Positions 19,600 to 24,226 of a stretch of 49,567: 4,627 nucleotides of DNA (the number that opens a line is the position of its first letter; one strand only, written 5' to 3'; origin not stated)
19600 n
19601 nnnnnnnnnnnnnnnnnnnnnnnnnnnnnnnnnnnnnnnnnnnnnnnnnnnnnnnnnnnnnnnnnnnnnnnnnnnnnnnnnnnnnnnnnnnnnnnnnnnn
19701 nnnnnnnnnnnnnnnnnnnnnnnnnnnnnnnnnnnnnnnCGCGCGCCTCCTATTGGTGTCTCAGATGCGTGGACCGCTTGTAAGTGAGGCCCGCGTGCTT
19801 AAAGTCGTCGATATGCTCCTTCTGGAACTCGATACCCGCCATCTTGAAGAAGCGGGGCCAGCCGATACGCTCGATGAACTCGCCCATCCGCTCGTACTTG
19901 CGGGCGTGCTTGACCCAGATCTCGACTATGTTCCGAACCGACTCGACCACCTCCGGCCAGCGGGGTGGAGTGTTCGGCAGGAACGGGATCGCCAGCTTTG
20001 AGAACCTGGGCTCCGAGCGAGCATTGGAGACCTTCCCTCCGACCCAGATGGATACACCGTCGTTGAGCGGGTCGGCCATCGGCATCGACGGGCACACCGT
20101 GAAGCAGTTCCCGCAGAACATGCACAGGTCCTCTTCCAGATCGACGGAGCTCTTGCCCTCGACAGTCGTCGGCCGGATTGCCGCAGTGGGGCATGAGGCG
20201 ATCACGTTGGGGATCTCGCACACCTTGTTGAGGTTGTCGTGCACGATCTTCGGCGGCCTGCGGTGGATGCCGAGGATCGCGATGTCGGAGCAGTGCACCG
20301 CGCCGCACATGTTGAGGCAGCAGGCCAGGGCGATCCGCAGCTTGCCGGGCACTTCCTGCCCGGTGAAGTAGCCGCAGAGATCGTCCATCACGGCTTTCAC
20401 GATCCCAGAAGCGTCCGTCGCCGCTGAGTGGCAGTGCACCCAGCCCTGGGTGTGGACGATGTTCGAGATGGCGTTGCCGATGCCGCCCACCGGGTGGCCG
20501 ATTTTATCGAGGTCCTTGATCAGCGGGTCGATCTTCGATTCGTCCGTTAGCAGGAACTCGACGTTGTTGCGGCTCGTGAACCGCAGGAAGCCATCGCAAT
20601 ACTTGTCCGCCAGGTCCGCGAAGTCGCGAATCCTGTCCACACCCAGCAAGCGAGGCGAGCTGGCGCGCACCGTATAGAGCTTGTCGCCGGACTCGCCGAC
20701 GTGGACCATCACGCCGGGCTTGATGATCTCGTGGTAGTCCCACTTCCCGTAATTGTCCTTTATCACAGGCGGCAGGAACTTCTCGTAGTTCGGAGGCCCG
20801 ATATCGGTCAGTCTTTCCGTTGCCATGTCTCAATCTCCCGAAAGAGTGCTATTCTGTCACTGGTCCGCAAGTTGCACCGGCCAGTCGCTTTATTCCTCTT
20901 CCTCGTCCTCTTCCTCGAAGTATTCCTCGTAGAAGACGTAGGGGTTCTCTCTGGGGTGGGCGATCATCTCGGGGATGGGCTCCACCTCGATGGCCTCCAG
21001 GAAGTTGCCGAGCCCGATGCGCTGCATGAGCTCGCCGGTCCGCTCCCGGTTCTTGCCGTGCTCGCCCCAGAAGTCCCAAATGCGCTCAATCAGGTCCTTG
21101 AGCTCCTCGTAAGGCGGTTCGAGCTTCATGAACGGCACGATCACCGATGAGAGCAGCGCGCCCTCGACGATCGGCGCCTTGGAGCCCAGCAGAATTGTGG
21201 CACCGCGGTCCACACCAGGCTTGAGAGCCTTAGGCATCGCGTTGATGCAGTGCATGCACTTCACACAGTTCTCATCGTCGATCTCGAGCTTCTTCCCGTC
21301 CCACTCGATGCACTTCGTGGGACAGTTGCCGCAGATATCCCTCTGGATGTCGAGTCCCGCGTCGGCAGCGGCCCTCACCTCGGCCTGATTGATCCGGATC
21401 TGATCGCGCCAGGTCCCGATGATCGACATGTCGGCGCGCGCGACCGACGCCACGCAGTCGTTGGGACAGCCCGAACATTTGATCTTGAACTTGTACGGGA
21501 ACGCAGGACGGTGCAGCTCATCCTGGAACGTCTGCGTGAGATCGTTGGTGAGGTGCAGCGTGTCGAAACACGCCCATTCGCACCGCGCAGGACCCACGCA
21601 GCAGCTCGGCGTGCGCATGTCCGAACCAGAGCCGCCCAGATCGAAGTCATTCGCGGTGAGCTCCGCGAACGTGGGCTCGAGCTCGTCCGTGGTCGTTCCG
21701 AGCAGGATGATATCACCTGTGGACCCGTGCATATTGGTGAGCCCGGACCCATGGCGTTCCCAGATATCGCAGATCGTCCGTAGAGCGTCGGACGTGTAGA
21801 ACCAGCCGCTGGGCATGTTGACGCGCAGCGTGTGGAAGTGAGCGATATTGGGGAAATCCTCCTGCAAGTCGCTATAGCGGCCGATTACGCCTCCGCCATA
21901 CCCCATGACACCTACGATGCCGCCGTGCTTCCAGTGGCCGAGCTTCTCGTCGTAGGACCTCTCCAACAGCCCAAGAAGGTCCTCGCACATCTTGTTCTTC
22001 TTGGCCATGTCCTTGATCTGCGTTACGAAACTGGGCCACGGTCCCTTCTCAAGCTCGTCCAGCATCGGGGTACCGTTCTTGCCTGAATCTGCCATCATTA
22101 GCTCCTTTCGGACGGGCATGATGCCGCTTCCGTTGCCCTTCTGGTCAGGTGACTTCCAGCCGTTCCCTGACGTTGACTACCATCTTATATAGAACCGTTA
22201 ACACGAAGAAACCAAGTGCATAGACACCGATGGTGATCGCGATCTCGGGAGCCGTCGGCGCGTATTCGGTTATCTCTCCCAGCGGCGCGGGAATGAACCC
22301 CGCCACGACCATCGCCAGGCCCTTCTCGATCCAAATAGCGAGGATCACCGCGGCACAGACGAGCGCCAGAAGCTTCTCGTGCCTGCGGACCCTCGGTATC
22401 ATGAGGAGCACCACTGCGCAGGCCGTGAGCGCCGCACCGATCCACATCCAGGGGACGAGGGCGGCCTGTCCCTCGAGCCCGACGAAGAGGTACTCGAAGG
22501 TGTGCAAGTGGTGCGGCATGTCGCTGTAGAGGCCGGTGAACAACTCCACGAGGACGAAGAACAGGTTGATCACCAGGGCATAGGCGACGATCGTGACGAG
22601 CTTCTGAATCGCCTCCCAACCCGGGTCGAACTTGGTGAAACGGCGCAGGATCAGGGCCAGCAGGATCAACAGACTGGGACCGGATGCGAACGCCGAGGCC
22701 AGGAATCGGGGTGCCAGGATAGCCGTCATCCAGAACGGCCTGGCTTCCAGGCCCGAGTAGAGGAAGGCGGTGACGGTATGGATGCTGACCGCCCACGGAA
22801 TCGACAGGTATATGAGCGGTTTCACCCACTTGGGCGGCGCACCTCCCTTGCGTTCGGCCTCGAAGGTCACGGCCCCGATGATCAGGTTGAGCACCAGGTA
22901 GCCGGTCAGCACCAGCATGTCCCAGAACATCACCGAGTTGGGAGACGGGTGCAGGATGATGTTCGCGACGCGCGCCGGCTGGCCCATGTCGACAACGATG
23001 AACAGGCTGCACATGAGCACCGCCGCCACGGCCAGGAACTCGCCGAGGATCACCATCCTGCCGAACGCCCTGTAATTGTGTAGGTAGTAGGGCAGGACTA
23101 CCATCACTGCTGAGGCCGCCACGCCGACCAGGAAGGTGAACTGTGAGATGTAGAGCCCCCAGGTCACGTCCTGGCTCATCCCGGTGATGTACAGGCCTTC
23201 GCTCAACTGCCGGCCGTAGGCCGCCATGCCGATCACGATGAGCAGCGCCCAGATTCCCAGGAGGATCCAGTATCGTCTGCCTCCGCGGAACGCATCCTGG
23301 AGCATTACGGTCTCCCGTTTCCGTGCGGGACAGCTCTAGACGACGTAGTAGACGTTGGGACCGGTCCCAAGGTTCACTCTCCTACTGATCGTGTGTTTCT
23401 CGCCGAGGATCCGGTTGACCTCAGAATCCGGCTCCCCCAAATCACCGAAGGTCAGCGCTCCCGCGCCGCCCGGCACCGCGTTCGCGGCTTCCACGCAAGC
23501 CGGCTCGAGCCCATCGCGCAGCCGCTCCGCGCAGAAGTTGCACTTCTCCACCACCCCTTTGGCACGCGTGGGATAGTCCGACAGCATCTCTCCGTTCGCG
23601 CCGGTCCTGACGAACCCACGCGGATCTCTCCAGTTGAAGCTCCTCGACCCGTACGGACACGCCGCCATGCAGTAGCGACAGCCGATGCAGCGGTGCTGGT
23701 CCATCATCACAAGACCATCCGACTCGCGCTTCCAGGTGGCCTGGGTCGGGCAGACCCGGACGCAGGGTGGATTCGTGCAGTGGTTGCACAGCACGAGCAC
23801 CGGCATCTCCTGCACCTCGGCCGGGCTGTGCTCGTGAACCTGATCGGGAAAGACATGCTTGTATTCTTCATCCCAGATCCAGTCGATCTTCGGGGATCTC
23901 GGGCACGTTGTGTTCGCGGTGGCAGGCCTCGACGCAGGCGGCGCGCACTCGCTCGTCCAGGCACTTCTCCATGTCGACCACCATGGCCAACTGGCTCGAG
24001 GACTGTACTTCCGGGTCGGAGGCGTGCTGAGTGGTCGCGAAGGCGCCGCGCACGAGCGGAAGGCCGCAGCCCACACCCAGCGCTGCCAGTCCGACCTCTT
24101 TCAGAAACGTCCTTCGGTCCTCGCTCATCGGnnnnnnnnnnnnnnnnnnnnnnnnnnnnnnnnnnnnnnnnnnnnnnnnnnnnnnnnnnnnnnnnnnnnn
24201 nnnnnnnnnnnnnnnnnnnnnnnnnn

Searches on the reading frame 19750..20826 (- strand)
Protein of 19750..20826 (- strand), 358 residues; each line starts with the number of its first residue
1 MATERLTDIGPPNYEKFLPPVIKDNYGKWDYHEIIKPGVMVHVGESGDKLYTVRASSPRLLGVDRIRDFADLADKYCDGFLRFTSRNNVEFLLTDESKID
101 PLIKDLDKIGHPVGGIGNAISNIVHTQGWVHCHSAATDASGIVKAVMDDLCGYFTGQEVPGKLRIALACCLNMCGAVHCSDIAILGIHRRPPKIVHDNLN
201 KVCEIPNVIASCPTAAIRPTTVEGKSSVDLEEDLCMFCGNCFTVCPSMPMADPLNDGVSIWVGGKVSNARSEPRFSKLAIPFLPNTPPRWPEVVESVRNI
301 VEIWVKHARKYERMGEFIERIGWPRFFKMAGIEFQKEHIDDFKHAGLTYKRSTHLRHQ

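Call 15: search_protein_families(library=pfam, proteins=[window:19750-20826:-], max_evalue=0.0001)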
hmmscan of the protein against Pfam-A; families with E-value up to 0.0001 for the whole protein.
window:19750-20826:- (358 aa): 3 families
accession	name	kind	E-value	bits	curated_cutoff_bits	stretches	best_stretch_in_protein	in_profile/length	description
PF01077.27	NIR_SIR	-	3.7e-35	121.2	27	1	117-336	2-156/158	Nitrite and sulphite reductase 4Fe-4S domain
PF03460.22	NIR_SIR_ferr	-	2.1e-13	50.2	24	1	42-108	1-68/69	Nitrite/Sulfite reductase ferredoxin-like half domain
PF12838.12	Fer4_7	-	2.9e-06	28.1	27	1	210-247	10-50/52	4Fe-4S dicluster domain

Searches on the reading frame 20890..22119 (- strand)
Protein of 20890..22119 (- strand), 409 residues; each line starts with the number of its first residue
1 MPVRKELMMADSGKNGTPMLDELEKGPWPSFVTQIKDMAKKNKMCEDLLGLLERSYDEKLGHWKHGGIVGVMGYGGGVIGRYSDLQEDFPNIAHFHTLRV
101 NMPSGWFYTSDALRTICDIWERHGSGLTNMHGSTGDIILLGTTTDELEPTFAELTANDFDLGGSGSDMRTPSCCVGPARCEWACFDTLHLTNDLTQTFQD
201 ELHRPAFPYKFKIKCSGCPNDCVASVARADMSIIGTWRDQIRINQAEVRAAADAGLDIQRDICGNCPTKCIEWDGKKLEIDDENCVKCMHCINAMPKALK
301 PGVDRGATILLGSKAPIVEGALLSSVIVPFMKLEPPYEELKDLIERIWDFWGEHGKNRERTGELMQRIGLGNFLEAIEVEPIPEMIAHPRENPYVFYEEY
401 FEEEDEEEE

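Call 15: search_protein_families(library=pfam, proteins=[window:20890-22119:-], max_evalue=0.0001)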
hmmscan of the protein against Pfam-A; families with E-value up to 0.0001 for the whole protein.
window:20890-22119:- (409 aa): 2 families
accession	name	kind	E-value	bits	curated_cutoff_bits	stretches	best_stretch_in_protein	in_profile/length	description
PF01077.27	NIR_SIR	-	3.1e-38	131.2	27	1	164-379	1-152/158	Nitrite and sulphite reductase 4Fe-4S domain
PF03460.22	NIR_SIR_ferr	-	1.6e-09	37.8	24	1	94-156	8-68/69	Nitrite/Sulfite reductase ferredoxin-like half domain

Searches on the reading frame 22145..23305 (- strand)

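Call 15: search_protein_families(library=pfam, proteins=[window:22145-23305:-], max_evalue=0.0001)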
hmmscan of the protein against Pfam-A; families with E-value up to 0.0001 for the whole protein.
window:22145-23305:- (386 aa): 1 family
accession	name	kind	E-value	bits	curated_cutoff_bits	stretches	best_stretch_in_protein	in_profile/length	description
PF03916.19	NrfD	-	4.5e-43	148.5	25.8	1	41-325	3-296/313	Polysulphide reductase, NrfD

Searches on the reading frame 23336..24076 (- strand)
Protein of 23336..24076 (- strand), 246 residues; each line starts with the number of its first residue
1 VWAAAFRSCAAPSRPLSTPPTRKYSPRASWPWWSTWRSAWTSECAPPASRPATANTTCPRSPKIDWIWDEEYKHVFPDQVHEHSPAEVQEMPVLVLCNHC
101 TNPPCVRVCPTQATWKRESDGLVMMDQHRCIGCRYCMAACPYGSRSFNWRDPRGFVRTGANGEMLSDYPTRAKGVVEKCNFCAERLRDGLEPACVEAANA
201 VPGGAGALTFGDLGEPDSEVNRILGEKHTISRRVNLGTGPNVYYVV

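Call 15: search_protein_families(library=pfam, proteins=[window:23336-24076:-], max_evalue=0.0001)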
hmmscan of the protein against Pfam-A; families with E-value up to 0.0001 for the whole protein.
window:23336-24076:- (246 aa): 9 families
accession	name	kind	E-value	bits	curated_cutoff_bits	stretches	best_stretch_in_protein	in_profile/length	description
PF13247.11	Fer4_11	-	1.6e-21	76.8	26.2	1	96-150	9-64/100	4Fe-4S dicluster domain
PF13237.11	Fer4_10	-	3.1e-09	37.1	25.5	2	125-197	4-51/53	4Fe-4S dicluster domain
PF12838.12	Fer4_7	-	2.2e-08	34.9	27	1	97-143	2-51/52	4Fe-4S dicluster domain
PF12837.12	Fer4_6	-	1.2e-07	31.7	25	1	125-143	4-22/24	4Fe-4S binding domain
PF13187.11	Fer4_9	-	5.6e-07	29.9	27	1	97-143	2-50/52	4Fe-4S dicluster domain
PF13534.11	Fer4_17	-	2.2e-06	28.5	22.2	0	129-182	1-49/61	4Fe-4S dicluster domain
PF25160.1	LdpA_Fe-S-bd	-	8.4e-06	25.9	27.6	1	100-143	5-41/49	LdpA Fe-S cluster-binding domain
PF00037.32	Fer4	-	9.8e-06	25.6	21.1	1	126-143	4-21/24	4Fe-4S binding domain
PF12797.12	Fer4_2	-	3.1e-05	24.1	24.5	1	123-142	3-22/22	4Fe-4S binding domain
